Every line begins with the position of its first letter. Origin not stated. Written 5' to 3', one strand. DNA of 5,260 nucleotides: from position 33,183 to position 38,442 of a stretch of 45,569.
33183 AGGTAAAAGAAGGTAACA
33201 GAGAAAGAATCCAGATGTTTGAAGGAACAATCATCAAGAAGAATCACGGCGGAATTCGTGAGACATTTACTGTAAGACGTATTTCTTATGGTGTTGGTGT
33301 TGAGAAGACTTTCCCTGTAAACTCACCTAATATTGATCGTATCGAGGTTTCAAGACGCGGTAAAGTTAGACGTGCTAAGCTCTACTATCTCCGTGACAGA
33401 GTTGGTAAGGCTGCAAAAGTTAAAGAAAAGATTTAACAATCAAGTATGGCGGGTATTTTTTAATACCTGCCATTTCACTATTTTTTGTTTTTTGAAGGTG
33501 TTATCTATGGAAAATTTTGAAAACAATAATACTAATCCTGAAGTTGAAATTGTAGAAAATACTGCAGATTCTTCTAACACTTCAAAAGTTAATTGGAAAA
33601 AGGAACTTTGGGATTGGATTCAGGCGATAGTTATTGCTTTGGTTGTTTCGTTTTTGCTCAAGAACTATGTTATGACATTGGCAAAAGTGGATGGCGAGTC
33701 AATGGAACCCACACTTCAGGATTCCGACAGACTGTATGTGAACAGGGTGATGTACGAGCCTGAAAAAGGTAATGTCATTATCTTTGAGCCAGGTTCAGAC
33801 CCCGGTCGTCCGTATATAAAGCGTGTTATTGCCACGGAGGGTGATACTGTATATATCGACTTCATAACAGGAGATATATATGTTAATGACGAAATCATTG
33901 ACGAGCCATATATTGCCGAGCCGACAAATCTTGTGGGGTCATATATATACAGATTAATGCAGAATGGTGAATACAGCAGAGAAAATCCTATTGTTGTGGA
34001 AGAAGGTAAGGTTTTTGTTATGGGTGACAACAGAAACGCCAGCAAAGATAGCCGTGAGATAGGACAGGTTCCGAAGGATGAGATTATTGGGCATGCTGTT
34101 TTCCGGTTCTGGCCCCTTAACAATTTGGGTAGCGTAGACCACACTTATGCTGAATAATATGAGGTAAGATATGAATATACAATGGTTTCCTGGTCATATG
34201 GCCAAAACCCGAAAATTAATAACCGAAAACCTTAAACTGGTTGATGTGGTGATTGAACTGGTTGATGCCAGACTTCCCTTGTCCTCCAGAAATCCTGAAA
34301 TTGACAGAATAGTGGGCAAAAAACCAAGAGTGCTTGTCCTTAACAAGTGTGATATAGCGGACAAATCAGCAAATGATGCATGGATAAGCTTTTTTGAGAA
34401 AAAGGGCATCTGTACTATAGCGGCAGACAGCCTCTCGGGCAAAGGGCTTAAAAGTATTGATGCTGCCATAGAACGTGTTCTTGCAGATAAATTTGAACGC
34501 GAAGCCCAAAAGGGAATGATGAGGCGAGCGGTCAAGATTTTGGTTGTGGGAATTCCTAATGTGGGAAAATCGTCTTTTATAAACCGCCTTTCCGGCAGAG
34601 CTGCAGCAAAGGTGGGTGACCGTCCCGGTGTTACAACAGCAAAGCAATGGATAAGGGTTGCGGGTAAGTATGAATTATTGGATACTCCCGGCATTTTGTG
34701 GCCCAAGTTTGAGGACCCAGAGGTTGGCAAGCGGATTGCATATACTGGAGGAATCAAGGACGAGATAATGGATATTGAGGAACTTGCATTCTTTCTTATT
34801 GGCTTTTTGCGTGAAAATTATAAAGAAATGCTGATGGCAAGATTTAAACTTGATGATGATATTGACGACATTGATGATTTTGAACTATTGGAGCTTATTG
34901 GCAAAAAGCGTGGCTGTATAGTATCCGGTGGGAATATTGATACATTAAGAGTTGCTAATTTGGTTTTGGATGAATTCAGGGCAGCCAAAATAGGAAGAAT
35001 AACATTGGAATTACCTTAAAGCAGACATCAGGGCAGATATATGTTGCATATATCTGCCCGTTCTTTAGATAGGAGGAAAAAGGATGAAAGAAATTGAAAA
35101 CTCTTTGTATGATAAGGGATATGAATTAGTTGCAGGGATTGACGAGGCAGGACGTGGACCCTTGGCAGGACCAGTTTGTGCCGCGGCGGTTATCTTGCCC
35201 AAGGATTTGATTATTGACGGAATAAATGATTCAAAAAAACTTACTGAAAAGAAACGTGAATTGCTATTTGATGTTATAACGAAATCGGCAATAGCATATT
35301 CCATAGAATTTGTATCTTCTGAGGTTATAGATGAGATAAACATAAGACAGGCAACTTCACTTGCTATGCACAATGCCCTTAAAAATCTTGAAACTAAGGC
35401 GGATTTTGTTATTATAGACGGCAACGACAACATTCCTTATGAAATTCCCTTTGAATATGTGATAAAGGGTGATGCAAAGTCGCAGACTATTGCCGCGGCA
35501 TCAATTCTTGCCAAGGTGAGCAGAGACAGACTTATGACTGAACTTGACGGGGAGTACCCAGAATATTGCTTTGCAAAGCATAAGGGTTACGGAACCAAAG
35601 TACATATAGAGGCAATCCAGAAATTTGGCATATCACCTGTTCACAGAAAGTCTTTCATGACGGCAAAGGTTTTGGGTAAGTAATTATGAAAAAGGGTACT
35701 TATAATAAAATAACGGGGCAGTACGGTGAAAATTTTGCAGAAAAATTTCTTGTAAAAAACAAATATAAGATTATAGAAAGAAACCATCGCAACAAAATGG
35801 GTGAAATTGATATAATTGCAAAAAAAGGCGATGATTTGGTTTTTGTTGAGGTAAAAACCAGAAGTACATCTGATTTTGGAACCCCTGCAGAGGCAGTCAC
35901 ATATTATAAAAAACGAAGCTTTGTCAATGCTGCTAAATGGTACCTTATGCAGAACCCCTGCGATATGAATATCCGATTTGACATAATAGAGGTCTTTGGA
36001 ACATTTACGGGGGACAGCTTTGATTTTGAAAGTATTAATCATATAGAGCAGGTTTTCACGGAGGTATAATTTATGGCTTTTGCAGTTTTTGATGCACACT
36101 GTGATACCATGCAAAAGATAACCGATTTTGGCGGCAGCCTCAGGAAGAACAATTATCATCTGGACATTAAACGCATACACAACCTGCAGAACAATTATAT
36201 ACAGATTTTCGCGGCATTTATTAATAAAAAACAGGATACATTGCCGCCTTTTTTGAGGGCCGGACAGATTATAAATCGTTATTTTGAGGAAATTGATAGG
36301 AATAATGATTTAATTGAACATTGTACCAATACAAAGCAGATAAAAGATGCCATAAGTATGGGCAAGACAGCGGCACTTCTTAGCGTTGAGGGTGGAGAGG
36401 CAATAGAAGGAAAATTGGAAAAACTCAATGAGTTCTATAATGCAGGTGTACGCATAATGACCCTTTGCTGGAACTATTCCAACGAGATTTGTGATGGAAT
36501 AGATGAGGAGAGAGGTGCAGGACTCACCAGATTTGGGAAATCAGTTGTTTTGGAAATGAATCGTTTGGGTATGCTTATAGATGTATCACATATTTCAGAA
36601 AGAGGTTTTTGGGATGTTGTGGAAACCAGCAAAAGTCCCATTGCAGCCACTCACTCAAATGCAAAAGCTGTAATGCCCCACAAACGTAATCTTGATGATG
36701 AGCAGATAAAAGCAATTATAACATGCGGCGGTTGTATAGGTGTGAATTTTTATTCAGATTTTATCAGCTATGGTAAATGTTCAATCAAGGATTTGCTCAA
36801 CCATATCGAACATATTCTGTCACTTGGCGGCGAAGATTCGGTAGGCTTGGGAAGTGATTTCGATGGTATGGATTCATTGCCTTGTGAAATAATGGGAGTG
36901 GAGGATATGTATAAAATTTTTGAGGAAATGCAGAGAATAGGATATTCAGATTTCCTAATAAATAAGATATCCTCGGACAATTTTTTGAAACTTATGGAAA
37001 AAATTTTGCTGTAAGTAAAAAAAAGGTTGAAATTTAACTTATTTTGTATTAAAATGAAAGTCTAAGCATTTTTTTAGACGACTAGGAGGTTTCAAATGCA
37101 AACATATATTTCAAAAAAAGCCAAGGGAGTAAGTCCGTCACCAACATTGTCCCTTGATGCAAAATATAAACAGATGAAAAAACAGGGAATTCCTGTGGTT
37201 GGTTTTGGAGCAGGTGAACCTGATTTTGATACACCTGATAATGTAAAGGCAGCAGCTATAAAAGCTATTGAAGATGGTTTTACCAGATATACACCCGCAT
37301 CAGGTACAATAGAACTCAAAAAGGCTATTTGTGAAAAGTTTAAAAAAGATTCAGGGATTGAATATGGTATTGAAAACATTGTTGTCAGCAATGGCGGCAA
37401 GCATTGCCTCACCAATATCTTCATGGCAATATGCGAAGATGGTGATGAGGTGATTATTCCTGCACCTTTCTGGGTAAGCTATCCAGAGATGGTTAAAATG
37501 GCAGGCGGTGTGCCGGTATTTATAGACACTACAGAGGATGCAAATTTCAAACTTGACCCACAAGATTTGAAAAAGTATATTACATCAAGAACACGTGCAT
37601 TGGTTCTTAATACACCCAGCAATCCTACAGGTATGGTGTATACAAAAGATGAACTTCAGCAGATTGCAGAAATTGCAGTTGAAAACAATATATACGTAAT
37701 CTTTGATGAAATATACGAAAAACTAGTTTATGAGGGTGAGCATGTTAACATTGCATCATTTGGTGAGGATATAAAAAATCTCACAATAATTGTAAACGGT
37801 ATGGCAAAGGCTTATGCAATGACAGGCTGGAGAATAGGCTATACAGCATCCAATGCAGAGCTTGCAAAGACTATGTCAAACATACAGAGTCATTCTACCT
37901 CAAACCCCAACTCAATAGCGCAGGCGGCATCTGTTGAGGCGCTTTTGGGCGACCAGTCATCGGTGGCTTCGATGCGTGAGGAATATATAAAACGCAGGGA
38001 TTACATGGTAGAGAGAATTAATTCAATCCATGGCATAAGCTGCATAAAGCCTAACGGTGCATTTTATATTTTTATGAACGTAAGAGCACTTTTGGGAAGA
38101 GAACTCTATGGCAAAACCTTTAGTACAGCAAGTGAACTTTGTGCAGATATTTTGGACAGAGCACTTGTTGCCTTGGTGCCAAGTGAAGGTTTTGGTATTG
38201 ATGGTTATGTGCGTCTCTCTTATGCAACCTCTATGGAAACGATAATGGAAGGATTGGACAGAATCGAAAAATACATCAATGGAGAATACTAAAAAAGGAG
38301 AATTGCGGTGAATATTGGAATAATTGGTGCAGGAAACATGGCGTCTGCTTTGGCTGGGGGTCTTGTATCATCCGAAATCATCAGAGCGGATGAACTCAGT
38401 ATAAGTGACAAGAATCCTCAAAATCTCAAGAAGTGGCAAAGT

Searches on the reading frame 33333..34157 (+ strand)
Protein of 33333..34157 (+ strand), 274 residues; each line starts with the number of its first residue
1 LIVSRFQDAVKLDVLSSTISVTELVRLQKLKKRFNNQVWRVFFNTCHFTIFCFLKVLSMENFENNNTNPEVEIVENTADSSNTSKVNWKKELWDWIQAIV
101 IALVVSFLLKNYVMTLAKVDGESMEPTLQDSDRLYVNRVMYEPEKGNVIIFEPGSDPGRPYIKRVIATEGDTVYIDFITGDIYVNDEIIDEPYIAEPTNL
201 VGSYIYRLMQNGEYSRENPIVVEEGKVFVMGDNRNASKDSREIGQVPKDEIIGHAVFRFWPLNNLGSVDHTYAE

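Call 78: search_protein_families(library=ncbifam, proteins=[window:33333-34157:+], max_evalue=1e-10)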
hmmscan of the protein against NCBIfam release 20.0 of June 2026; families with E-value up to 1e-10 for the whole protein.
window:33333-34157:+ (274 aa): 3 families
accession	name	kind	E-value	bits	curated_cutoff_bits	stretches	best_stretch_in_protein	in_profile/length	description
TIGR02227.1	sigpep_I_bact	equivalog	1.1e-42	145.7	47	1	95-263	1-162/162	signal peptidase I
NF008114.0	PRK10861.1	equivalog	2e-15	56.9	277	0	217-256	259-298/324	signal peptidase I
TIGR02754.1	sod_Ni_protease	equivalog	3.1e-13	50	63.25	0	222-256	55-89/90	nickel-type superoxide dismutase maturation protease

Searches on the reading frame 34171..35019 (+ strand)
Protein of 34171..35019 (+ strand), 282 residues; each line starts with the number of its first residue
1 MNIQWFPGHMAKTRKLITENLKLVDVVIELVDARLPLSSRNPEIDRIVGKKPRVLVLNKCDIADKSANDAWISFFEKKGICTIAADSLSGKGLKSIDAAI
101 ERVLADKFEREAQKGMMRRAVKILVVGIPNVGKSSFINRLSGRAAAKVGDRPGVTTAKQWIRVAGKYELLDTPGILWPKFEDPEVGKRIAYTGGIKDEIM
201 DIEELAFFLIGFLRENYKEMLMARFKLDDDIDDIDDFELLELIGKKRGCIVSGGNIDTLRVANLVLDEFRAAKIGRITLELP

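Call 78: search_protein_families(library=ncbifam, proteins=[window:34171-35019:+], max_evalue=1e-10)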
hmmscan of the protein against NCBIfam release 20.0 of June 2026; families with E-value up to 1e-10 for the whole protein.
window:34171-35019:+ (282 aa): 10 families
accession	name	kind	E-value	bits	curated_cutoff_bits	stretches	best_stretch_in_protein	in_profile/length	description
TIGR03596.1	GTPase_YlqF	equivalog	2e-104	348.9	208.2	1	3-280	1-276/276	ribosome biogenesis GTPase YlqF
TIGR03594.1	GTPase_EngA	equivalog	1.6e-19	70.3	306.7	1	14-175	70-233/432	ribosome biogenesis GTPase Der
TIGR00231.1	small_GTP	domain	1e-14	54.7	42.5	0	120-174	3-62/164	GTP-binding protein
TIGR03597.1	GTPase_YqeH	equivalog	8e-14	51.6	297.4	1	23-176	64-216/361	ribosome biogenesis GTPase YqeH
NF007071.0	PRK09518.1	equivalog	9.4e-12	44.2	953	1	20-157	347-481/706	bifunctional cytidylate kinase/GTPase Der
NF000908.1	PRK00089.1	equivalog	1.6e-11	44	237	0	120-179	3-65/291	GTPase Era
TIGR03918.1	GTP_HydF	equivalog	1.7e-11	43.6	325.55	0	121-175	8-66/392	[FeFe] hydrogenase H-cluster maturation GTPase HydF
NF003661.0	PRK05291.1-3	equivalog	2.7e-11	43.5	380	0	111-156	207-252/448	tRNA uridine-5-carboxymethylaminomethyl(34) synthesis GTPase MnmE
NF002828.0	PRK03003.1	equivalog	6.4e-11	41.5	631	0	20-175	116-271/477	ribosome biogenesis GTPase Der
TIGR03598.1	GTPase_YsxC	equivalog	7.2e-11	42.1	124.45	0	117-175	15-74/186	ribosome biogenesis GTP-binding protein YihA/YsxC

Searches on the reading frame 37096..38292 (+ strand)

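Call 78: search_protein_families(library=ncbifam, proteins=[window:37096-38292:+], max_evalue=1e-10)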
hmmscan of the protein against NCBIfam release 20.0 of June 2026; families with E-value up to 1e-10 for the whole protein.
window:37096-38292:+ (398 aa): 63 families (the best 25 are shown)
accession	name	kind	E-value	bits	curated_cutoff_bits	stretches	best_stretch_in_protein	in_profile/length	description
NF041091.1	asp_aminotase_Arch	equivalog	4.6e-133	443.7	550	1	7-395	2-376/376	aspartate aminotransferase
NF004769.0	PRK06107.1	equivalog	5.8e-126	420.5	617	1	6-394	7-398/402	aspartate transaminase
NF005817.0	PRK07683.1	equivalog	5.2e-104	348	575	1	23-395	19-382/387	aminotransferase A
NF005816.0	PRK07682.1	equivalog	9.3e-96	320.8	620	1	2-395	3-384/390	aminotransferase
NF005588.0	PRK07309.1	equivalog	3.2e-92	309.4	576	1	34-395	32-387/391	pyridoxal phosphate-dependent aminotransferase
NF041364.1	GntC_guanitoxin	equivalog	1.3e-87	294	415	1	37-392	3-355/356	guanitoxin biosynthesis PLP-dependent (S)-gamma-hydroxy-L-arginine cyclodehydratase GntC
NF004975.0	PRK06348.1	equivalog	3.3e-87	293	549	1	23-392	20-381/384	pyridoxal phosphate-dependent aminotransferase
NF006229.0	PRK08361.1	equivalog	1.2e-85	287.8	624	1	33-394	34-388/391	aspartate aminotransferase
NF006230.0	PRK08363.1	equivalog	1.8e-82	277.2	534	1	20-395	18-393/398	alanine aminotransferase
NF004770.0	PRK06108.1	subfamily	3.9e-76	256.4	422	1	34-395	38-393/396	pyridoxal phosphate-dependent aminotransferase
NF005601.0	PRK07337.1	equivalog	1.8e-72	244.6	496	1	7-394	10-392/394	pyridoxal phosphate-dependent aminotransferase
NF005744.0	PRK07568.1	subfamily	5.4e-72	242.8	389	1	5-328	3-325/398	pyridoxal phosphate-dependent aminotransferase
NF005855.0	PRK07777.1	equivalog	1e-69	235.8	553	1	34-392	30-386/391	pyridoxal phosphate-dependent aminotransferase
NF006514.0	PRK08960.1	equivalog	9.3e-65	218.9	554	1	2-395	2-386/388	pyridoxal phosphate-dependent aminotransferase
NF005305.0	PRK06836.1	equivalog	1.5e-64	218.7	376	1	34-393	36-390/396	pyridoxal phosphate-dependent aminotransferase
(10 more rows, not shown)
